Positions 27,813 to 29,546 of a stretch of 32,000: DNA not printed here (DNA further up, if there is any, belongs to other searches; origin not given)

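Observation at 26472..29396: Translationally coupled trio of two divergent P-loop NTPase + winged-helix paralogues and a minimal Mrr-type nuclease: candidate undescribed defence or MGE-maintenance module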

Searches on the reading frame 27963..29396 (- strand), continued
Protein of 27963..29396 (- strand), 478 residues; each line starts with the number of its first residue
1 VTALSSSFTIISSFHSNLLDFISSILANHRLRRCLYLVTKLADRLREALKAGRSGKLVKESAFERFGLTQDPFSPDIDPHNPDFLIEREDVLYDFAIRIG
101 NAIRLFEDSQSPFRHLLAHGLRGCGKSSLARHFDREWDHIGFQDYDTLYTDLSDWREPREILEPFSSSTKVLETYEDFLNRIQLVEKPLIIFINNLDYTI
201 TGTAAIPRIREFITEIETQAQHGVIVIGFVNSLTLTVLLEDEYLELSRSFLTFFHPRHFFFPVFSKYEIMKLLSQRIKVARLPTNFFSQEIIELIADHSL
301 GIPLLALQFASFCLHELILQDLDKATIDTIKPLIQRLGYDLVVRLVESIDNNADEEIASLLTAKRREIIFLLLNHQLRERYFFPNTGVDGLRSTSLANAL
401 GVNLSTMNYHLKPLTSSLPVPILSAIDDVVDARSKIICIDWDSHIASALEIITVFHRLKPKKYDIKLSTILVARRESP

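Call 31: predict_structure(alignment_id=A1)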
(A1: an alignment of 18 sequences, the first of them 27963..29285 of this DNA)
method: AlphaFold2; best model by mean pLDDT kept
length: 441 residues; sequences in the alignment: 18
mean_pLDDT: 54.0   pTM: 0.40
mean pLDDT of the five models: 54.0, 50.3, 48.9, 48.2, 43.7
residues with pLDDT >= 90: 0; 70-90: 99; 50-70: 126; < 50: 216
segments of 3 or more residues with pLDDT < 50: 11-24, 38-88, 123-131, 198-203, 217-226, 307-326, 328-355, 374-434, 436-441
pLDDT, mean of each block of 10 residues (from residue 1): 51 39 50 55 32 36 42 44 44 63 64 77 45 66 85 76 73 81 74 54 53 48 47 69 58 79 60 76 75 74 50 35 42 44 34 46 55 44 37 35 41 40 42 44 37
secondary structure, 60 per line:
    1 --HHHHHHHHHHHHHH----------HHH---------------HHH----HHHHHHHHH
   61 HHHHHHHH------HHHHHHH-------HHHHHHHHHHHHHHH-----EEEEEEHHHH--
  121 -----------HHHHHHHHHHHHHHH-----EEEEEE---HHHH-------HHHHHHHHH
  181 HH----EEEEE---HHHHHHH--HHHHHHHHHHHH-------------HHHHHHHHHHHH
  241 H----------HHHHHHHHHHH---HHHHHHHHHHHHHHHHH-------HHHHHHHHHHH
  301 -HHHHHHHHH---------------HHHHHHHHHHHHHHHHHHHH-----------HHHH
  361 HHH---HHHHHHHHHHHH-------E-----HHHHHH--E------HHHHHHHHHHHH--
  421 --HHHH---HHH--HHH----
elements in order: H3-16 H52-68 H75-81 H89-103 E109-114 H115-118 H132-146 E152-157 H161-164 H172-182 E187-191 H195-201 H204-215 H229-241 H252-262 H266-282 H290-300 H302-310 H326-345 H357-363 H367-378 H392-397 H407-418 H423-426

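Call 32: find_encoding_contigs(protein=P0100, flank=8000, max_places=4)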
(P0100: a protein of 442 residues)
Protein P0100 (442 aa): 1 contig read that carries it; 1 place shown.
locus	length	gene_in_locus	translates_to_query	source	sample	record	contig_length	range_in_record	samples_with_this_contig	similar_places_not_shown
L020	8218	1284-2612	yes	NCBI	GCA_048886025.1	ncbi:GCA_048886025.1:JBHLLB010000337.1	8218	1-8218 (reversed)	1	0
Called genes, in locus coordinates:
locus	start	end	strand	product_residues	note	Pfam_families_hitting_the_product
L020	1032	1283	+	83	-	-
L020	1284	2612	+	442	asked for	-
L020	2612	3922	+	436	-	-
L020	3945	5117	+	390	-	PF09376:NurA (weak)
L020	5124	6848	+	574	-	PF01935:DUF87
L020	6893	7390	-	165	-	PF01862:PvlArgDC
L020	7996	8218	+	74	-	?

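Call 46: find_encoding_contigs(protein=P0102, flank=8000, max_places=3)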
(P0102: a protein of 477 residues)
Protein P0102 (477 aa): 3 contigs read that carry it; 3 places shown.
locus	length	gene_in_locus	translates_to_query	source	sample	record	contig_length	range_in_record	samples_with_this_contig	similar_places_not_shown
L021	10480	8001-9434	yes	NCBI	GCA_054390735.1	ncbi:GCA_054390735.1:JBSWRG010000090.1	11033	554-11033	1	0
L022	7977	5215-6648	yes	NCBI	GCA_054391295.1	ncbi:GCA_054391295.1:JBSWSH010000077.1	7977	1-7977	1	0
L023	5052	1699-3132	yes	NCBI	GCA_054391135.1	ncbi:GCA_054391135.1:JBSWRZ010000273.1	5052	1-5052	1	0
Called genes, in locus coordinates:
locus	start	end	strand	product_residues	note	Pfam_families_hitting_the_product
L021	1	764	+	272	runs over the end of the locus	PF02421:FeoB_N (faint), PF03193:RsgA_GTPase, PF01926:MMR_HSR1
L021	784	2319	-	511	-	PF00587:tRNA-synt_2b (faint), PF03129:HGTP_anticodon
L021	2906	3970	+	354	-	PF23023:Anti-Pycsar_Apyc1, PF12706:Lactamase_B_2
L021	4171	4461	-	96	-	-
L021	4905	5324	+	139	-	-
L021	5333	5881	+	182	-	PF00071:Ras, PF08477:Roc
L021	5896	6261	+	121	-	-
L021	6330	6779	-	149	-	PF00293:NUDIX, PF14815:NUDIX_4 (weak)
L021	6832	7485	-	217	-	-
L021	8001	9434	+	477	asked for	-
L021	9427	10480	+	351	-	?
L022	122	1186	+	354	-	PF23023:Anti-Pycsar_Apyc1, PF12706:Lactamase_B_2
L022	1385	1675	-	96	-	-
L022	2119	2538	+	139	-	-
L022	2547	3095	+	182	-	PF00071:Ras, PF08477:Roc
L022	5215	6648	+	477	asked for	-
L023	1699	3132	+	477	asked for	-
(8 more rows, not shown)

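Call 47: find_encoding_contigs(protein=P0094, flank=8000, max_places=3)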
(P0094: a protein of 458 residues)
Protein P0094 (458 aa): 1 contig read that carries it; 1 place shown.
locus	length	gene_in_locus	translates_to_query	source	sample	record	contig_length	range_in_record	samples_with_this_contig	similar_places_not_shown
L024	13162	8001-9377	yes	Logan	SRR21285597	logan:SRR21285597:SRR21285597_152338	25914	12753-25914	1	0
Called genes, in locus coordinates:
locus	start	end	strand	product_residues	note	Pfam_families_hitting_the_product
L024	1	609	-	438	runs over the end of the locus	PF26466:DNA_primase_lrg_N, PF04104:DNA_primase_lrg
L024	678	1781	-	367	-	PF02811:PHP, PF13263:PHP_C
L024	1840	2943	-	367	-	PF03706:LPG_synthase_TM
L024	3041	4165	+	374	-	-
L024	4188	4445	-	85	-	-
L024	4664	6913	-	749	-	PF00270:DEAD, PF04851:ResIII, PF18766:SWI2_SNF2, PF21210:RNA_helicase_helical, PF00271:Helicase_C, PF02732:ERCC4, PF12826:HHH_2 (weak), PF14520:HHH_5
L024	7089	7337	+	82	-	-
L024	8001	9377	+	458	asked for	-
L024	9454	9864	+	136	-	PF04471:Mrr_cat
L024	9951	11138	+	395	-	PF02771:Acyl-CoA_dh_N, PF02770:Acyl-CoA_dh_M, PF00441:Acyl-CoA_dh_1, PF08028:Acyl-CoA_dh_2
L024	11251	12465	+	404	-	PF13401:AAA_22, PF22703:Cdc6_lid, PF09079:WHD_Cdc6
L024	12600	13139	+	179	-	-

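Call 48: find_encoding_contigs(protein=P0107, flank=8000, max_places=3)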
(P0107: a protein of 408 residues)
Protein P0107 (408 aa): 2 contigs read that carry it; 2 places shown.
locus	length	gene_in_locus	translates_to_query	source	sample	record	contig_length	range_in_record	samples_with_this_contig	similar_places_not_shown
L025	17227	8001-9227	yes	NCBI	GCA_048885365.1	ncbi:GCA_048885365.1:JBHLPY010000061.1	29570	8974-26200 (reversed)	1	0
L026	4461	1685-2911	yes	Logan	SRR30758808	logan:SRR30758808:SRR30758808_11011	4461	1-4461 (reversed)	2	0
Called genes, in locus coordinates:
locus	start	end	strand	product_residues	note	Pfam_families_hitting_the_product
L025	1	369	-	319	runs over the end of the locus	PF00533:BRCT (weak)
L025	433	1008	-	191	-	-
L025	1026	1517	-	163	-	-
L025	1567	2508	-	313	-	-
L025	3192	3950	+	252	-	-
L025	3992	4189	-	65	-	-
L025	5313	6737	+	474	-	-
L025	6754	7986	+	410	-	PF12840:HTH_20 (faint)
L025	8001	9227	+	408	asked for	-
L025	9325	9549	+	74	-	PF26688:RHH_12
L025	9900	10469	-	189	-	PF01613:Flavin_Reduct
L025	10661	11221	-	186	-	-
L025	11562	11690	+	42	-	-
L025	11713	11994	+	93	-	-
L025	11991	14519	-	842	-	PF11369:DUF3160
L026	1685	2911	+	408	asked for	-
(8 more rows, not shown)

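Call 67: search_protein_families(library=phrogs, proteins=[window:27963-29285:-], max_evalue=0.01)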
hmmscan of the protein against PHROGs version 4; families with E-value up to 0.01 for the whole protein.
window:27963-29285:- (441 aa): 0 families

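Call 73: fold_search(model_id=the predicted structure, library=pdb)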
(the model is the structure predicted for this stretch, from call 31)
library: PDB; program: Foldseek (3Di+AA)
matches with E <= 10: 994; with E <= 0.001: 21
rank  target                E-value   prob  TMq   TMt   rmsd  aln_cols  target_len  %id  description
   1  2qby_A                1.7e-06  1.00  0.22  0.25  20.8       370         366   14  Crystal structure of a heterodimer of Cdc6/Orc1 initiators bound to origin DNA (from S. solfataricus) (released 2007-09-11)
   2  7jgr_A                4.9e-06  1.00  0.22  0.24  21.8       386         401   13  Structure of Drosophila ORC bound to DNA (84 bp) and Cdc6 (released 2020-09-09)
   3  2v1u_A                1.1e-05  1.00  0.23  0.25  21.0       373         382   17  STRUCTURE OF THE AEROPYRUM PERNIX ORC1 PROTEIN IN COMPLEX WITH DNA (released 2007-09-18)
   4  7jk5_A                2.3e-05  1.00  0.22  0.24  23.9       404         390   12  Structure of Drosophila ORC bound to DNA (released 2020-09-09)
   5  1w5t_A                6.4e-05  1.00  0.20  0.21  20.3       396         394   14  Structure of the Aeropyrum Pernix ORC2 protein (ADPNP-ADP complexes) (released 2004-10-05)
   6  1in8                  9.5e-05  1.00  0.18  0.25  18.6       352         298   14  THERMOTOGA MARITIMA RUVB T158V (released 2001-08-08)
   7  1in5                  1.5e-04  1.00  0.17  0.24  19.7       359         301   14  THERMOGOTA MARITIMA RUVB A156S MUTANT (released 2001-08-08)
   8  7jps_A                2.1e-04  1.00  0.20  0.24  21.4       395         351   11  ORC-DNA: Human Origin Recognition Complex (ORC) with DNA bound in the core (released 2020-09-09)
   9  1in6                  2.8e-04  1.00  0.18  0.25  18.6       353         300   14  THERMOTOGA MARITIMA RUVB K64R MUTANT (released 2001-08-08)
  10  9dx4_D                3.1e-04  1.00  0.19  0.26  18.4       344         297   16  EcRuvB T102R mutant (released 2026-01-21)
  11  1in4                  3.1e-04  1.00  0.19  0.25  19.1       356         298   15  THERMOTOGA MARITIMA RUVB HOLLIDAY JUNCTION BRANCH MIGRATION MOTOR (released 2001-08-08)
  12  1w5s_B                5.2e-04  0.99  0.21  0.23  20.1       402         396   14  Structure of the Aeropyrum Pernix ORC2 protein (ADP form) (released 2004-10-05)
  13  1in7                  5.5e-04  1.00  0.18  0.25  17.6       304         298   15  THERMOTOGA MARITIMA RUVB R170A (released 2001-08-08)
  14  1j7k                  5.7e-04  1.00  0.18  0.25  19.6       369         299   14  THERMOTOGA MARITIMA RUVB P216G MUTANT (released 2001-08-08)
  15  9dx4_C                6.0e-04  1.00  0.18  0.25  18.8       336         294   15  EcRuvB T102R mutant (released 2026-01-21)
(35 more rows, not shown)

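Call 74: search_protein_families(library=ncbifam, alignment_id=A1, max_evalue=0.01)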
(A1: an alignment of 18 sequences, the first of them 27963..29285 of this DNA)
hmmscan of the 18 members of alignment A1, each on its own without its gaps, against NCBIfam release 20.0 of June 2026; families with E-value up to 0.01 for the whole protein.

A. member 1, window:27963-29285:- (441 aa): 2 families
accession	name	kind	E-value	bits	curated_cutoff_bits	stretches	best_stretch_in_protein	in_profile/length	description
TIGR02928.1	TIGR02928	subfamily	1.2e-05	24.4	181.3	1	44-261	13-233/366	orc1/cdc6 family replication initiation protein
NF001624.0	PRK00411.1-2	subfamily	3.6e-05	22.8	354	1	127-262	112-239/374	ORC1-type DNA replication protein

B. families by the number of members that match (of 18 scanned): 7 families
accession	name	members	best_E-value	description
TIGR02928.1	TIGR02928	13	4.9e-06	orc1/cdc6 family replication initiation protein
NF001624.0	PRK00411.1-2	11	1.6e-05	ORC1-type DNA replication protein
NF047389.1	ATPase_Sll1717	7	8.5e-05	P-loop ATPase, Sll1717 family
NF001626.0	PRK00411.1-5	2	6.4e-05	ORC1-type DNA replication protein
NF000868.0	PRK00080.1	1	0.0016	Holliday junction branch migration DNA helicase RuvB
NF001625.0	PRK00411.1-3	1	0.0035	ORC1-type DNA replication protein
NF053755.1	MsvR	1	0.0067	transcriptional factor MsvR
